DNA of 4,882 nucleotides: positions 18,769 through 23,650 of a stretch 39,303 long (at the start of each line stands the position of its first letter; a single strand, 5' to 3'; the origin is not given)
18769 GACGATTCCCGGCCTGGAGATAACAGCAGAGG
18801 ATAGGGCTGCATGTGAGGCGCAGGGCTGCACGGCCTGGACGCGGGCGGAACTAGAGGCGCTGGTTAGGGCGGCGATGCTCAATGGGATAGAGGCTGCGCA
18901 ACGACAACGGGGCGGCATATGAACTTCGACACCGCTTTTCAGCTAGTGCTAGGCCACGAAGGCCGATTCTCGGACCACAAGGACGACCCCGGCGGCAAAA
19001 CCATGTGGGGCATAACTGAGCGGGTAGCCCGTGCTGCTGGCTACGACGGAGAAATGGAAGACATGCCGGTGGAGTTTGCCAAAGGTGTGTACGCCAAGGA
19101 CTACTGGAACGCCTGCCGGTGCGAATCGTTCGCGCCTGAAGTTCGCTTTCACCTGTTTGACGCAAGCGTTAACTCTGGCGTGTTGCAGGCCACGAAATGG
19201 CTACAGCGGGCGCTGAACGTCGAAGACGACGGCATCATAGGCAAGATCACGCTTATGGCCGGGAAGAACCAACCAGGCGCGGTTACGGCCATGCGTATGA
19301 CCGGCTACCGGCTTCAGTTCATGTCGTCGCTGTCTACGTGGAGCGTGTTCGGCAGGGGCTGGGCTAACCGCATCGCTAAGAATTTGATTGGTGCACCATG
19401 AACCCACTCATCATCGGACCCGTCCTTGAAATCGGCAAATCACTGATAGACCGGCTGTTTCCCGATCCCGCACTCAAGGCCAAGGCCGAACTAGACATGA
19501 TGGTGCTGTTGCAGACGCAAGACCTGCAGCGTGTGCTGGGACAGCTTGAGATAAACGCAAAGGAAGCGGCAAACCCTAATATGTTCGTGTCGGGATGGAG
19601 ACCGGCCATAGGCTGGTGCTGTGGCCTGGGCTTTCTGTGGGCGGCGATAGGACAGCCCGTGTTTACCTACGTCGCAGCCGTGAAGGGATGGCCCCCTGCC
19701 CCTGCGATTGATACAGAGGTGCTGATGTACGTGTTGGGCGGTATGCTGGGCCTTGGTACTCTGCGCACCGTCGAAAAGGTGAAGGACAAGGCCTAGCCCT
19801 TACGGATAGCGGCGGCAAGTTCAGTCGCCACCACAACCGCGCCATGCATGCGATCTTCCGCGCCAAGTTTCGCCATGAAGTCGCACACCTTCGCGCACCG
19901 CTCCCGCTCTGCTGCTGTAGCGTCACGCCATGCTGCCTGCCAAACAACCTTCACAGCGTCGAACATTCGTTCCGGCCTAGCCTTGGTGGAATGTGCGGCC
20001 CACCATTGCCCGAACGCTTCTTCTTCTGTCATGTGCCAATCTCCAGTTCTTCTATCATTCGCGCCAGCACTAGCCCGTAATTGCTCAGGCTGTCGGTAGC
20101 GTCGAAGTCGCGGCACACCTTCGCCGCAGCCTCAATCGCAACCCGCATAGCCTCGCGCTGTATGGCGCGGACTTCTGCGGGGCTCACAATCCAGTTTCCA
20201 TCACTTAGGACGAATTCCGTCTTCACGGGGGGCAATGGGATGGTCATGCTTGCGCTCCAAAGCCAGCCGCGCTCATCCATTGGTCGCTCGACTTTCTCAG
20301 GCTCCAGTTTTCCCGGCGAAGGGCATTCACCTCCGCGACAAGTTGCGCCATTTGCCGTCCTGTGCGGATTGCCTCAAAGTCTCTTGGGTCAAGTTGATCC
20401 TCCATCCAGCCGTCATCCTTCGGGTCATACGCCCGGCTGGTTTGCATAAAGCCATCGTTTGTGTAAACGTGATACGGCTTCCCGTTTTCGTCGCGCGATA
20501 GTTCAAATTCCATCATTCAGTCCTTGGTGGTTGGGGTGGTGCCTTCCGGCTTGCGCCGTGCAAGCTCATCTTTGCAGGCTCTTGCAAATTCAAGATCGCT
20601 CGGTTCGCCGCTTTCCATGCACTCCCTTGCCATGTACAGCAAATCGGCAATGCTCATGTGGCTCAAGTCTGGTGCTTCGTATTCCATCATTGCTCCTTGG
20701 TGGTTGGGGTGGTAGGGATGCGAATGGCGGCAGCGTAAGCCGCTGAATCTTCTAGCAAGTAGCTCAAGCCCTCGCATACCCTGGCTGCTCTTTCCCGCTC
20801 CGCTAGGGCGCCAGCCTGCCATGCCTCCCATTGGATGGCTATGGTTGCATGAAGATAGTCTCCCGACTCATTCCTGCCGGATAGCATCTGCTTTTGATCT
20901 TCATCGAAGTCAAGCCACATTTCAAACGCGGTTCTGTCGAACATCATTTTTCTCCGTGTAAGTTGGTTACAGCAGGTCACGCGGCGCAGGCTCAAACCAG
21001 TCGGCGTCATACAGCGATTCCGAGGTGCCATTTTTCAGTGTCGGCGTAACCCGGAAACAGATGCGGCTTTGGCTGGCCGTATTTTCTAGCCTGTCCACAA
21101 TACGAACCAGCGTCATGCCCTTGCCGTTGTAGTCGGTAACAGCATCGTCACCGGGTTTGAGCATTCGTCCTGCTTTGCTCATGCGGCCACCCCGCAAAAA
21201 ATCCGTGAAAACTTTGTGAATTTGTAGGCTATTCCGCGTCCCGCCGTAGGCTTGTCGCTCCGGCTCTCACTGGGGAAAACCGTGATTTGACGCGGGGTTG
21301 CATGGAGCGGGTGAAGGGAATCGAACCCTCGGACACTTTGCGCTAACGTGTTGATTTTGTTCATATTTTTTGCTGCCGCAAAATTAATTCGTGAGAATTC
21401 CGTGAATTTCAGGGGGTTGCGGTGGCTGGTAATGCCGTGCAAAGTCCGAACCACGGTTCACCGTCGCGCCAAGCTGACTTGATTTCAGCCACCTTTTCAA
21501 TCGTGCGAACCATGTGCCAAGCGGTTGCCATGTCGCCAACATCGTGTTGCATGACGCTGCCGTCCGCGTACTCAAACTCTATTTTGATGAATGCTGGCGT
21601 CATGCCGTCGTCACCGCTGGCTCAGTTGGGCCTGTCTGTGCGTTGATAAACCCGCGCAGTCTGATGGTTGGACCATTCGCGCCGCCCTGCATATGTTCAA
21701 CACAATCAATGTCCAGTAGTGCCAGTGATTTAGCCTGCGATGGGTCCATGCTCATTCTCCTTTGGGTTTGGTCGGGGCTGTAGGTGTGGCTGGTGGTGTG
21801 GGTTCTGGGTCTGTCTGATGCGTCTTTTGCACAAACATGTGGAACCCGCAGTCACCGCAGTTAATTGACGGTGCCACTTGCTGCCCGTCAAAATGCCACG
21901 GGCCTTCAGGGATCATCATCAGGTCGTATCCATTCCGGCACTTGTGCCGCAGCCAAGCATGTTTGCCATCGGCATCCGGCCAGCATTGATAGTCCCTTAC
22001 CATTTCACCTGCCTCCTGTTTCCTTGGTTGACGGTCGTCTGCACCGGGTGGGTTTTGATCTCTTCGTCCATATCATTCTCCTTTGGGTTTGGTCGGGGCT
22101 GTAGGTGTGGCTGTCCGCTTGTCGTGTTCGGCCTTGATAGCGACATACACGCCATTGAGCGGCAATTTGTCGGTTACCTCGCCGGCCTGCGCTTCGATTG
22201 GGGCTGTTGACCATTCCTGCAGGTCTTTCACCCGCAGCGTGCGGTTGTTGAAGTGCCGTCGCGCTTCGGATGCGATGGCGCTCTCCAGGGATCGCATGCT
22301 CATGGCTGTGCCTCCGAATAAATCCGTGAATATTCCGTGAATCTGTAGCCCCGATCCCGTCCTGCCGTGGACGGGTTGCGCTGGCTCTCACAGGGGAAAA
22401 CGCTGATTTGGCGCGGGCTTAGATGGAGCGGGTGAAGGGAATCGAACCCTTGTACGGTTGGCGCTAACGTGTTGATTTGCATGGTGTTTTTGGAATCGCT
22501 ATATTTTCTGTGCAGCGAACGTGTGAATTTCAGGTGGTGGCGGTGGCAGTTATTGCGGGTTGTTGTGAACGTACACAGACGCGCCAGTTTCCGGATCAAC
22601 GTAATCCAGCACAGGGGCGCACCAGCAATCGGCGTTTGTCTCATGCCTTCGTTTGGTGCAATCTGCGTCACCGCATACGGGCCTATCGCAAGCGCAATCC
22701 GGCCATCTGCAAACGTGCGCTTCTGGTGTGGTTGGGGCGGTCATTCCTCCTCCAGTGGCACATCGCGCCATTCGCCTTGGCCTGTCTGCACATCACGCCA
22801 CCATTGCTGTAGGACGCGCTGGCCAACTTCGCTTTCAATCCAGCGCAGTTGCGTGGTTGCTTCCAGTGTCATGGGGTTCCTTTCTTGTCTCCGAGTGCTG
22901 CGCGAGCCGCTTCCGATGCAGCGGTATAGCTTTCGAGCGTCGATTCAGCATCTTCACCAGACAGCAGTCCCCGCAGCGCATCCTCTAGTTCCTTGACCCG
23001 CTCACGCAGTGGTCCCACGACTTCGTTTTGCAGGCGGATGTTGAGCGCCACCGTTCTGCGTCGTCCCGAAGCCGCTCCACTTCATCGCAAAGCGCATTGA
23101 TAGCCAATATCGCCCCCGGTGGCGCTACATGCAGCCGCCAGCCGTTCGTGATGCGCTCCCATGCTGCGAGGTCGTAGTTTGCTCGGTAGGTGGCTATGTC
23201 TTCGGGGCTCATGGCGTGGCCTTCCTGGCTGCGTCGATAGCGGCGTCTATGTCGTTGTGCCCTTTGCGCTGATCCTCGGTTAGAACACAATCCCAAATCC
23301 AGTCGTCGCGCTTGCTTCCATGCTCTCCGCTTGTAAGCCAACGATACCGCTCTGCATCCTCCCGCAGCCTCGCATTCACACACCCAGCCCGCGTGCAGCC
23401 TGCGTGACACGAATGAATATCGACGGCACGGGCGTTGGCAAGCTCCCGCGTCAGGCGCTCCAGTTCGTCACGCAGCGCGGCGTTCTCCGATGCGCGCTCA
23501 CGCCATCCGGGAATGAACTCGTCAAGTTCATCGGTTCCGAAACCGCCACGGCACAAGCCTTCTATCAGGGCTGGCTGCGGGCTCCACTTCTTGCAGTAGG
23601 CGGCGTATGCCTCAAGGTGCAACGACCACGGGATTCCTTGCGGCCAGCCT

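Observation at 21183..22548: Two diverged ~250-bp attP-like elements built around a tRNA-Gly 3' end bracket a 1.1-kb gene cassette in a phage with no integrase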

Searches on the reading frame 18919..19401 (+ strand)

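Call 44: search_protein_families(library=pfam, proteins=[window:18919-19401:+], max_evalue=0.01)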
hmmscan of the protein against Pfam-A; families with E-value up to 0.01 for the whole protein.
window:18919-19401:+ (160 aa): 2 families
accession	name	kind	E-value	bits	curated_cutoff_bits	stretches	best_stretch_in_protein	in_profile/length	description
PF05838.17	Glyco_hydro_108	-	2.1e-24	86.3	21.2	1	8-87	2-85/85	Glycosyl hydrolase 108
PF09374.15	PG_binding_3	-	0.00083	19.9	24.6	1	91-151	2-74/76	Predicted Peptidoglycan domain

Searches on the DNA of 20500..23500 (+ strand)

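Call 6: search_dna_similar(query=window:20500-23500:+, collection=phages, mode=near)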
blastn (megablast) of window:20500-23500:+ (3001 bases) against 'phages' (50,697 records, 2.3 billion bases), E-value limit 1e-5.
No match.

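Call 8: search_rna_families(source=window, start=21100, end=22650, threshold=evalue, max_evalue=10, show_alignments=4)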
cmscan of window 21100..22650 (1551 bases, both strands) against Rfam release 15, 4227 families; matches with E-value up to 10: 7.
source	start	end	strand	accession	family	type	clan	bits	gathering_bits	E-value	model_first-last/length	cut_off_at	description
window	21618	21645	+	RF03357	mir-1842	Gene; miRNA;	-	20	81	1.1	1-60/60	no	mir-1842 microRNA precursor family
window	21944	21995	-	RF01795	FourU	Cis-reg; thermoregulator;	-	17.7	60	2.3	1-65/65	no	FourU thermometer RNA element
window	22122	22237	-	RF02003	group-II-D1D4-4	Intron;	CL00102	16.5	49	0.61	1-138/138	no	Group II catalytic intron D1-D4-4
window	22169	22195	-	RF01340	CRISPR-DR29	Gene; CRISPR;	-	16.2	39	4.6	1-37/37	no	CRISPR RNA direct repeat element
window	22226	22451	-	RF04321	tmRNA_permuted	Gene;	-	12.9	47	6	36-96/213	no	permuted transfer-messenger RNA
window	22435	22452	-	RF00023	tmRNA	Gene;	CL00001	10.6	47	0.1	346-363/374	no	transfer-messenger RNA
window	21315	21329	-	RF01850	beta_tmRNA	Gene;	CL00001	9.8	84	2.2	87-101/331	no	Betaproteobacteria transfer-messenger RNA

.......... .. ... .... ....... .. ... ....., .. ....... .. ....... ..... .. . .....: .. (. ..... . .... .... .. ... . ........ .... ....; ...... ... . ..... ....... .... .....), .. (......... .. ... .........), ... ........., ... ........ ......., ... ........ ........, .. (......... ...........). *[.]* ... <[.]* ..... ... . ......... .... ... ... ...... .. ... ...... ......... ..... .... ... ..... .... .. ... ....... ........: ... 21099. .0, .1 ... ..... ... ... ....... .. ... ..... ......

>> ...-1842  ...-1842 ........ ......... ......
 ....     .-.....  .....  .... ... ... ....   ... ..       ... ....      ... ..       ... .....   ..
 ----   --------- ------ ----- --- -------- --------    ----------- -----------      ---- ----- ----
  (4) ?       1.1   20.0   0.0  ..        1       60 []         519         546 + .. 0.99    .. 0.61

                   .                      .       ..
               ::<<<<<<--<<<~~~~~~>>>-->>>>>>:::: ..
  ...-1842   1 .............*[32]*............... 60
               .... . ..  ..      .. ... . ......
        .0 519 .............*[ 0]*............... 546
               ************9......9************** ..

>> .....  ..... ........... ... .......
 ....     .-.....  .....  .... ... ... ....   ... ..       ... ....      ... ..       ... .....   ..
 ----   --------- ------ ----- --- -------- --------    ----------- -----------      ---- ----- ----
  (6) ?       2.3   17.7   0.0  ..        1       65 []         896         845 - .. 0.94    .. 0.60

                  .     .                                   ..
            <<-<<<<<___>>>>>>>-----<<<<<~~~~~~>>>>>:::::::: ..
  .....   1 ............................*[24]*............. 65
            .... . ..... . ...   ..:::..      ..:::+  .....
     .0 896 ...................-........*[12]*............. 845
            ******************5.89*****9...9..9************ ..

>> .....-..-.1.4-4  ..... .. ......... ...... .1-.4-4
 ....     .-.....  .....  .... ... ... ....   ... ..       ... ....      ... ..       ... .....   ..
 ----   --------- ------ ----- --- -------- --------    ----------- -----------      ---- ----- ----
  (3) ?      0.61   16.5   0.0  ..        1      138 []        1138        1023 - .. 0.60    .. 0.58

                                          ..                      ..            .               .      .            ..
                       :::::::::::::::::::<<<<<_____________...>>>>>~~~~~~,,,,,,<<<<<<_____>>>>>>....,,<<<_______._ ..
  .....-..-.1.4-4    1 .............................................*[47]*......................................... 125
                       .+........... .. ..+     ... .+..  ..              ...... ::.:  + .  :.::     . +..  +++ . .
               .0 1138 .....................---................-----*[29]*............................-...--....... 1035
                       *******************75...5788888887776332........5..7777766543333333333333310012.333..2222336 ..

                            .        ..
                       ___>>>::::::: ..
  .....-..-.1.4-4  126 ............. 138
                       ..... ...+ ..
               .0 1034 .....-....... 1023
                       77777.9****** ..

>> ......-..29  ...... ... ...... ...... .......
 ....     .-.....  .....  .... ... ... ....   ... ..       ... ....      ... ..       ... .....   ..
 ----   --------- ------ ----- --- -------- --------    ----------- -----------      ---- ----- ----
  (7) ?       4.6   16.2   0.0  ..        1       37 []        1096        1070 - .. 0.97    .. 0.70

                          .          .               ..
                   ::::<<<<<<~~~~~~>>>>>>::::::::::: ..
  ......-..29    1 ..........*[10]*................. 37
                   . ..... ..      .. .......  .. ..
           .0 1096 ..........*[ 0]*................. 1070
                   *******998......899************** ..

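Call 19: search_dna_similar(query=window:21160-22600:+, collection=phages, mode=distant)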
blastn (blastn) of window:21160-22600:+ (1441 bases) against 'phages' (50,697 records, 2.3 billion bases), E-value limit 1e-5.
No match.

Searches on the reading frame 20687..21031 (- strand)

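Call 14: search_protein_families(library=phrogs, proteins=[window:20687-21031:-], max_evalue=0.01)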
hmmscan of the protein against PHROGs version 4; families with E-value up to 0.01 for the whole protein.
window:20687-21031:- (114 aa): 1 family
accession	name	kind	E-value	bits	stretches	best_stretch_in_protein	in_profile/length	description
phrog_343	-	unknown function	0.0001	23.1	1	24-74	31-81/135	-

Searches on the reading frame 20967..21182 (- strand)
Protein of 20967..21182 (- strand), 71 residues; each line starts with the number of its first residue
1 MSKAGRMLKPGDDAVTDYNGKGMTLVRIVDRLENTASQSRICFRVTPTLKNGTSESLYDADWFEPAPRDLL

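Call 14: search_protein_families(library=phrogs, proteins=[window:20967-21182:-], max_evalue=0.01)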
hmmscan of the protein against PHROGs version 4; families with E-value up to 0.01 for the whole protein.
window:20967-21182:- (71 aa): 0 families

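Call 73: find_encoding_contigs(protein=window:20967-21182:-, flank=6000, max_places=10)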
Protein window:20967-21182:- (71 aa): 9 contigs read that carry it; 9 places shown.
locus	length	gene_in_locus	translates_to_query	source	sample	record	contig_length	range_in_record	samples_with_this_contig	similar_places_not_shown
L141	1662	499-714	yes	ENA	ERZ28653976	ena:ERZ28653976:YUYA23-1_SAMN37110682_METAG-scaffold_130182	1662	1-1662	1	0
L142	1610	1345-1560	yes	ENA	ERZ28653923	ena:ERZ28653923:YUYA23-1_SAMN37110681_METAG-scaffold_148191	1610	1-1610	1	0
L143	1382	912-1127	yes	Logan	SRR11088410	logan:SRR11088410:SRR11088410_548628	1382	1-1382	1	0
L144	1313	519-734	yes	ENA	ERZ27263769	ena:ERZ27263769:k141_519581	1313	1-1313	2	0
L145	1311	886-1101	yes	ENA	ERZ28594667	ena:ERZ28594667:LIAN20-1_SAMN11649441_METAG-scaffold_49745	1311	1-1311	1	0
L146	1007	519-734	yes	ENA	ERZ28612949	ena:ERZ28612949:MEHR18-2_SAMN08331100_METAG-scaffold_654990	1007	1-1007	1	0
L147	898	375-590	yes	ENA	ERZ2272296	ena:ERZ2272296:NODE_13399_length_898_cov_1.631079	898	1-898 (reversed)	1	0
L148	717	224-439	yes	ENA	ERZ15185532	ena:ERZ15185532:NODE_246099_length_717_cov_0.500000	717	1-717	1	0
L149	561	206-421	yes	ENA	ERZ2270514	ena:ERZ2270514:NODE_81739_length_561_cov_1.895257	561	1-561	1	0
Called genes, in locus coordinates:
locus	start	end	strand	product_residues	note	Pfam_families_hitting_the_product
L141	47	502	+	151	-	-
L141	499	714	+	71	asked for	-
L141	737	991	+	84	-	PF26207:Phage_phiTE_015 (weak)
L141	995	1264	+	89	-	-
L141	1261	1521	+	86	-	-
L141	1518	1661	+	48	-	?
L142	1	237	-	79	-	?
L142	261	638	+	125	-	PF04448:DUF551 (faint)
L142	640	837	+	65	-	PF09397:FtsK_gamma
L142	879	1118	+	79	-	-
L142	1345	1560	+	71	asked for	-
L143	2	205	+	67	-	?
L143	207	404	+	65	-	PF09397:FtsK_gamma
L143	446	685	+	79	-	-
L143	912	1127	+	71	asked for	-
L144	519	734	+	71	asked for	-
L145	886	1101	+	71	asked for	-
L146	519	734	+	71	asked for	-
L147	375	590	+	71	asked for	-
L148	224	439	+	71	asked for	-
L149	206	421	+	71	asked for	-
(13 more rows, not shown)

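Call 86: find_homologous_proteins(query=window:20967-21182:-, max_evalue=0.00001)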
Query window:20967-21182:- (71 aa): 17 proteins with E <= 0.00001 among 17 candidates.
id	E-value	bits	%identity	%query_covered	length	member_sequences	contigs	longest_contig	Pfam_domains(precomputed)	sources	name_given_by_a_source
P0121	6.2e-40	151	100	100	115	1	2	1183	-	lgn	-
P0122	2.0e-33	130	90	97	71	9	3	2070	-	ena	-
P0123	2.2e-29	118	100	77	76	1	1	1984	-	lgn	-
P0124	3.6e-25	104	70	100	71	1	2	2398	-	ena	-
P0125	1.2e-23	100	68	100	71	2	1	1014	-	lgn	-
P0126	3.0e-21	92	65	100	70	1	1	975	-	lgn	-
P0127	3.0e-21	92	68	100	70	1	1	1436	-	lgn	-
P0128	8.8e-21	91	65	100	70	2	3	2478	-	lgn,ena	-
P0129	9.1e-21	90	65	100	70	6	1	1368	-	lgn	-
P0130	3.4e-19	86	63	100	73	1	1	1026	-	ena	-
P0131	1.8e-18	83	62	100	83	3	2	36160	-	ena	-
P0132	2.8e-18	83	61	100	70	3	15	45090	-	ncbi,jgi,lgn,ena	-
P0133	1.7e-17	80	61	100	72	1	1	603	-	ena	-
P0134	7.4e-17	78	60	100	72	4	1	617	-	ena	-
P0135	4.1e-16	76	61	94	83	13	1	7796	-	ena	-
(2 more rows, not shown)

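Call 87: find_encoding_contigs(protein=P0132, flank=8000, max_places=8)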
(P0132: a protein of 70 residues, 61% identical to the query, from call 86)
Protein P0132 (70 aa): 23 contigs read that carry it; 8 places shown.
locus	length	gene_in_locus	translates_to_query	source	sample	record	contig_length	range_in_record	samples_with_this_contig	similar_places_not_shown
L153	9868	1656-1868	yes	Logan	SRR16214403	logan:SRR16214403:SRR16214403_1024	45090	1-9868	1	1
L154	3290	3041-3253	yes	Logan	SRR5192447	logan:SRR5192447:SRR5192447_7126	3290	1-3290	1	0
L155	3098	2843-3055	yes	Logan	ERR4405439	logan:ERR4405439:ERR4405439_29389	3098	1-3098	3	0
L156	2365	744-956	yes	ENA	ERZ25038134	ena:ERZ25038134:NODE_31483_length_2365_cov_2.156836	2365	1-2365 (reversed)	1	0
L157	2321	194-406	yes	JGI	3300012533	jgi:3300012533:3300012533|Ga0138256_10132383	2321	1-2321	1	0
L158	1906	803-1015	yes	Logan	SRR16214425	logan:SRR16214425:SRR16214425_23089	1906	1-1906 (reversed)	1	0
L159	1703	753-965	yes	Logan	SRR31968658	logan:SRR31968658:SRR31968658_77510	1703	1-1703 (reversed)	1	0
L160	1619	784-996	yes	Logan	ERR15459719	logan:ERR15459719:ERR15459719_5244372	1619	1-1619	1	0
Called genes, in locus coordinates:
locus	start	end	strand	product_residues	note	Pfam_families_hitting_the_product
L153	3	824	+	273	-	?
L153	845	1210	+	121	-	-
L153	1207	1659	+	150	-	PF04448:DUF551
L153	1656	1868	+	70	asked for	-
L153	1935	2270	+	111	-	-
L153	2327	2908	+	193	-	-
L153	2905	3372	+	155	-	-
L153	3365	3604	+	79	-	-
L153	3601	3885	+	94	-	-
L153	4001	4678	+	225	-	-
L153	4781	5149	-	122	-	-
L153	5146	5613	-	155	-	PF05838:Glyco_hydro_108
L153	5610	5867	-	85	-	PF25612:DUF7940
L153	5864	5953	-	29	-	-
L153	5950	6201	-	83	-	PF25612:DUF7940 (weak)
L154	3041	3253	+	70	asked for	-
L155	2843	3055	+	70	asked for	-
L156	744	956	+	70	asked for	-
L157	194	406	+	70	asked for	-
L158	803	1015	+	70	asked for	-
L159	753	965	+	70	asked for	-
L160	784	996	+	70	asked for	-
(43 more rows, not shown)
